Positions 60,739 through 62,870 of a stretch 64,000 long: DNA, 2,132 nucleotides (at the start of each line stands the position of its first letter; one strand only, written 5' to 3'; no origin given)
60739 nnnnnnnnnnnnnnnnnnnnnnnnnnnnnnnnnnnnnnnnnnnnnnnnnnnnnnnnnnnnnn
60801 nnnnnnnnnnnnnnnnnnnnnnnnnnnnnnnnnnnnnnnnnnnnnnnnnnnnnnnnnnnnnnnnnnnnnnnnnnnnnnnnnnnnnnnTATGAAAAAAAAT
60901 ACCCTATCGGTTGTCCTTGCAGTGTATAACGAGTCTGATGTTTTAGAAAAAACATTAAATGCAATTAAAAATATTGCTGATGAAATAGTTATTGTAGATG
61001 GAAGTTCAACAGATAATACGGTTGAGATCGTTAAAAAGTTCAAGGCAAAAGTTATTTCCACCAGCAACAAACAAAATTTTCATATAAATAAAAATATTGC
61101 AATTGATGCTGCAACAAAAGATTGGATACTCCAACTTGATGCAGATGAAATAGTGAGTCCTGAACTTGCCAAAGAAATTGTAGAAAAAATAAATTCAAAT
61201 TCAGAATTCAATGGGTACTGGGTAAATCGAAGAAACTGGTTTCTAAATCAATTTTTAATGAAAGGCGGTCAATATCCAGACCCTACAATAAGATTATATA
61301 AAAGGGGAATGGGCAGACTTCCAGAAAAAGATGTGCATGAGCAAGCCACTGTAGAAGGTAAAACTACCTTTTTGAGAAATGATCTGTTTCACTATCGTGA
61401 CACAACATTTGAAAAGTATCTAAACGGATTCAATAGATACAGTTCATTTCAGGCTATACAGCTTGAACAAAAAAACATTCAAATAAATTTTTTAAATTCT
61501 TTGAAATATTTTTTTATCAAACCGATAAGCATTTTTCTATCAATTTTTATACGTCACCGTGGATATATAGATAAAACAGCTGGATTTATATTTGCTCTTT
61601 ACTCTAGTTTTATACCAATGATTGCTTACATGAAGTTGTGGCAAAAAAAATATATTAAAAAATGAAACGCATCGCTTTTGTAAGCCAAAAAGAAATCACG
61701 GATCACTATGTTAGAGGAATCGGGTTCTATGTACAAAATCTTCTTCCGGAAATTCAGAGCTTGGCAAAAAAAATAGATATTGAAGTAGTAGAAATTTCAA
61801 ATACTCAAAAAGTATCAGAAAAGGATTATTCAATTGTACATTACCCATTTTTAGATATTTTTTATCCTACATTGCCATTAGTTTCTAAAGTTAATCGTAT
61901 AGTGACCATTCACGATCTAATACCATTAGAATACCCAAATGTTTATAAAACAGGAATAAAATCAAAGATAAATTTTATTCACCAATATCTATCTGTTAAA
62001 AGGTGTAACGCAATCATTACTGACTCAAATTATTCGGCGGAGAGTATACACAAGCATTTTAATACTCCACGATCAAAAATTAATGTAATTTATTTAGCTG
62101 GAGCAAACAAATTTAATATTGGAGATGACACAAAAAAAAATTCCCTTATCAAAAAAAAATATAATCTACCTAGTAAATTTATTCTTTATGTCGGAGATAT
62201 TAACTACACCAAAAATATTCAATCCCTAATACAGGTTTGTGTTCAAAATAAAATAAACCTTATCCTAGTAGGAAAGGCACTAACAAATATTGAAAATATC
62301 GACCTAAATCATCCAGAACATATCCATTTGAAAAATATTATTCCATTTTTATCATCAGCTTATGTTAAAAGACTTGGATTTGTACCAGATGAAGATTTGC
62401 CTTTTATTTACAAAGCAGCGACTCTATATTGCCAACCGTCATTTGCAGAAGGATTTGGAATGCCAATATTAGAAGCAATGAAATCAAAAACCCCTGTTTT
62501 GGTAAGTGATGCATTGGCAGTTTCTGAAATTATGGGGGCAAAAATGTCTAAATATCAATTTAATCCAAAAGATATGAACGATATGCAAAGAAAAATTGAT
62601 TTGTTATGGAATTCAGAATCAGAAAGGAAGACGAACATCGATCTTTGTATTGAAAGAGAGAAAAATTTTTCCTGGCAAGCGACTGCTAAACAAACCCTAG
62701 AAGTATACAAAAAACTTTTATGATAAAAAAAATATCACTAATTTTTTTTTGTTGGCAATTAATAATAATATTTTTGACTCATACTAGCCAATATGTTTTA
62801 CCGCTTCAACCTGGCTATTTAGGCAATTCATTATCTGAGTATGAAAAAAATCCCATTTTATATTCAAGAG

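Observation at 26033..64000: About 38-kb uninterrupted glycosylation supercluster with ~30 glycosyltransferase-type genes and pervasive translational coupling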

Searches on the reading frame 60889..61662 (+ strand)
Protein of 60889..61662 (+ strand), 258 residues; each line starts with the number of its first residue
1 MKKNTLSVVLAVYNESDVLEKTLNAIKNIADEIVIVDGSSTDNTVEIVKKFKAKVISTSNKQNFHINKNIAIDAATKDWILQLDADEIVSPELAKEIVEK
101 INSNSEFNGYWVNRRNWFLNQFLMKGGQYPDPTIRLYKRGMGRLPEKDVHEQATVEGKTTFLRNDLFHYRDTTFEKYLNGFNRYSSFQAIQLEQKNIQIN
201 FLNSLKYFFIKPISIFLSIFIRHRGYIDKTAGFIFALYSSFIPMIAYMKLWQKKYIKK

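Call 5: search_protein_families(library=pfam, proteins=[window:60889-61662:+], max_evalue=0.01)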
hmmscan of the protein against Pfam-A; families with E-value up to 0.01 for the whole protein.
window:60889-61662:+ (258 aa): 5 families
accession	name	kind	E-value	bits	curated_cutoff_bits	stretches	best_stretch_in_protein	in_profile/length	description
PF00535.33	Glycos_transf_2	-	8.7e-26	91.3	23.3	1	7-118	1-121/168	Glycosyl transferase family 2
PF13704.12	Glyco_tranf_2_4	-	3.9e-09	37.3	27.5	1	14-89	2-84/98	Glycosyl transferase family 2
PF13641.12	Glyco_tranf_2_3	-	5.6e-06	27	27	1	6-100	3-110/230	Glycosyltransferase like family 2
PF10111.15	Glyco_tranf_2_2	-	0.001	19.1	27.3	1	7-99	1-104/276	Glycosyltransferase like family 2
PF13896.12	Glyco_transf_49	-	0.0015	18.4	27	1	55-128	107-181/329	Glycosyl-transferase for dystroglycan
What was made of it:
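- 60889..61665 (+): g48: soluble GT2. PF00535 91 bits (call 5).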

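Call 45: search_protein_families(library=ncbifam, proteins=[window:60889-61662:+], max_evalue=0.00001)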
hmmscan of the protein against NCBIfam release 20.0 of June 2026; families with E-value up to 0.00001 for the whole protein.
window:60889-61662:+ (258 aa): 13 families
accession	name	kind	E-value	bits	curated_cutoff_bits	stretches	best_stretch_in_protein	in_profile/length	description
TIGR04283.1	glyco_like_mftF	equivalog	2.4e-15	56.8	182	1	6-111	1-107/221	TIGR04283 family arsenosugar biosynthesis glycosyltransferase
TIGR04195.1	S_glycosyl_SunS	equivalog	1.5e-12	47.1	350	1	6-90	59-144/421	SunS family peptide S-glycosyltransferase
NF007482.0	PRK10073.1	equivalog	1.4e-11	44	423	1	2-100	4-109/334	glycosyltransferase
NF050050.1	ProtGlycPglI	equivalog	3.4e-09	36.5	500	1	5-103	3-110/306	GalNAc(5)-diNAcBac-PP-undecaprenol beta-1,3-glucosyltransferase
NF041875.1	EPS_EpsD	equivalog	1.4e-08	34.5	370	1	6-97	1-100/325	exopolysaccharide biosynthesis glycosyltransferase EpsD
TIGR03937.1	PgaC_IcaA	equivalog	2.4e-08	33.4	422.3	1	4-107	45-156/407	poly-beta-1,6-N-acetyl-D-glucosamine synthase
TIGR04182.1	glyco_TIGR04182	equivalog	4.2e-08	32.9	325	1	7-103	3-99/293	S-layer glycoprotein N-glycosyltransferase AglJ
NF041391.1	DPhHxTase_Halo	equivalog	4.9e-08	32.2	375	1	12-104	3-96/213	dolichyl-phosphate hexose transferase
NF047683.1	TeichurnBiosyTuaG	equivalog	1.1e-07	31.8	400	1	2-96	4-106/252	teichuronic acid biosynthesis protein TuaG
NF038302.1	EPS_HpsE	equivalog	1.4e-06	27.5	300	1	6-98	3-108/307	hormogonium polysaccharide biosynthesis glycosyltransferase HpsE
NF010496.0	PRK13915.1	equivalog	3.2e-06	26.4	262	1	3-60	30-93/307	glucosyl-3-phosphoglycerate synthase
NF053739.1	GlytfEpsEBac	equivalog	6.5e-06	25.3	450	0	6-107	3-113/265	glycosyltransferase EpsE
NF007986.1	PRK10714.1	equivalog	6.6e-06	25.4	529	1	4-110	6-124/316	undecaprenyl-phosphate 4-deoxy-4-formamido-L-arabinose transferase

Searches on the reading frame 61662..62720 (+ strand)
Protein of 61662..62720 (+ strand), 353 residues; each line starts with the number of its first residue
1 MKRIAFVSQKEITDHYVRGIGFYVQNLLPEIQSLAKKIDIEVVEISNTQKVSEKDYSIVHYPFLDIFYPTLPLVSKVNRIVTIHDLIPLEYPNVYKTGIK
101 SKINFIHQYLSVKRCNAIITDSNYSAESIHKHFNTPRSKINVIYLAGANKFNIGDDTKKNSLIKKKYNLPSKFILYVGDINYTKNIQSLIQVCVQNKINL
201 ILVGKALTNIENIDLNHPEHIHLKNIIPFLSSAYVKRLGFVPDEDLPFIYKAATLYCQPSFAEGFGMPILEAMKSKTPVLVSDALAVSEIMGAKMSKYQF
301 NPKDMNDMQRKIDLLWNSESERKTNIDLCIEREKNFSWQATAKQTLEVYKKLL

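Call 5: search_protein_families(library=pfam, proteins=[window:61662-62720:+], max_evalue=0.01)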
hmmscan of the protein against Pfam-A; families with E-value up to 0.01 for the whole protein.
window:61662-62720:+ (353 aa): 4 families
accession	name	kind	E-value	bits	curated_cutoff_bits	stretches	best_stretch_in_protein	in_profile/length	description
PF00534.26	Glycos_transf_1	-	5.3e-25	88.4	26.4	1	166-323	8-163/172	Glycosyl transferases group 1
PF13692.12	Glyco_trans_1_4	-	2.9e-16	60.5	27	1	172-316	2-140/142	Glycosyl transferases group 1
PF13439.12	Glyco_transf_4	-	4.9e-09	36.9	28.5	1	51-144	68-163/170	Glycosyltransferase Family 4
PF20706.3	GT4-conflict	-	6.7e-06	25.8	26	1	251-298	280-327/385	Family 4 Glycosyltransferase in conflict systems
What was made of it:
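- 61662..62723 (+): g49: GT4. PF00534 88 bits and PF13439 37 bits (call 5).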

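Call 45: search_protein_families(library=ncbifam, proteins=[window:61662-62720:+], max_evalue=0.00001)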
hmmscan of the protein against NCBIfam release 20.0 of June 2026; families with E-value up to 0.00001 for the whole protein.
window:61662-62720:+ (353 aa): 15 families
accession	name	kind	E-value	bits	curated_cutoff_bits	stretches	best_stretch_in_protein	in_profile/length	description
TIGR02149.1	glgA_Coryne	subfamily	9.5e-19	67.8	302.4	1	52-352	84-390/391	glycogen synthase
TIGR04047.1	MSMEG_0565_glyc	hypoth_equivalog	2.1e-16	60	259.85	1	112-350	136-372/373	MSMEG_0565 family glycosyltransferase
NF038295.1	EPS_HpsP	equivalog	4.6e-14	52.2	550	1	154-353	188-388/388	hormogonium polysaccharide biosynthesis glycosyltransferase HpsP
TIGR04157.1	glyco_rSAM_CFB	subfamily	2.4e-13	49.9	400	1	105-308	160-356/406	TIGR04157 family glycosyltransferase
TIGR03449.1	mycothiol_MshA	equivalog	2.7e-12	46.3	462.5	1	112-352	162-403/406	D-inositol-3-phosphate glycosyltransferase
NF053513.1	Gtran_IagA_BgsA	equivalog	5.5e-12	45.3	460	1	112-352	103-331/333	LTA glycolipid anchor biosynthesis glycosyltransferase, IagA/BgsA family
TIGR03999.1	thiol_BshA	equivalog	7e-12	44.9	273.7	1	110-353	140-374/375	N-acetyl-alpha-D-glucosaminyl L-malate synthase BshA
NF047684.1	TeichurnBiosyTuaC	equivalog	2e-11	43.5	550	1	149-352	197-389/391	teichuronic acid biosynthesis protein TuaC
TIGR03088.1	stp2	hypoth_equivalog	1.3e-10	40.9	409.05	1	129-353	151-374/374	TIGR03088 family PEP-CTERM/XrtA system glycosyltransferase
NF053787.1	GlcN_PG_synth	equivalog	1e-09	37.7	480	1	262-352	271-359/361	N-acetylglucosaminyl phosphatidylglycerol synthase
NF041010.1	glycosy_Agl16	equivalog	4.6e-09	35.6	575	1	101-352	121-351/352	glycosylation protein Agl16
NF050063.1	ProtGlycPglJ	equivalog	3.2e-08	33.2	500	1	94-347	123-361/363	N-acetylgalactosamine-N,N'-diacetylbacillosaminyl-diphospho-undecaprenol 4-alpha-N-acetylgalactosaminyltransferase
NF041876.1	EPS_EpsE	equivalog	1.1e-06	28.1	400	1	234-321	277-364/389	exopolysaccharide biosynthesis GT4 family glycosyltransferase EpsE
NF012028.0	PRK15484.1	subfamily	3e-06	26.6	618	1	136-313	159-339/380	lipopolysaccharide N-acetylglucosaminyltransferase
TIGR02472.1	sucr_P_syn_N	equivalog_domain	7e-06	25.1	576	0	148-347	220-436/439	sucrose-phosphate synthase, putative, glycosyltransferase domain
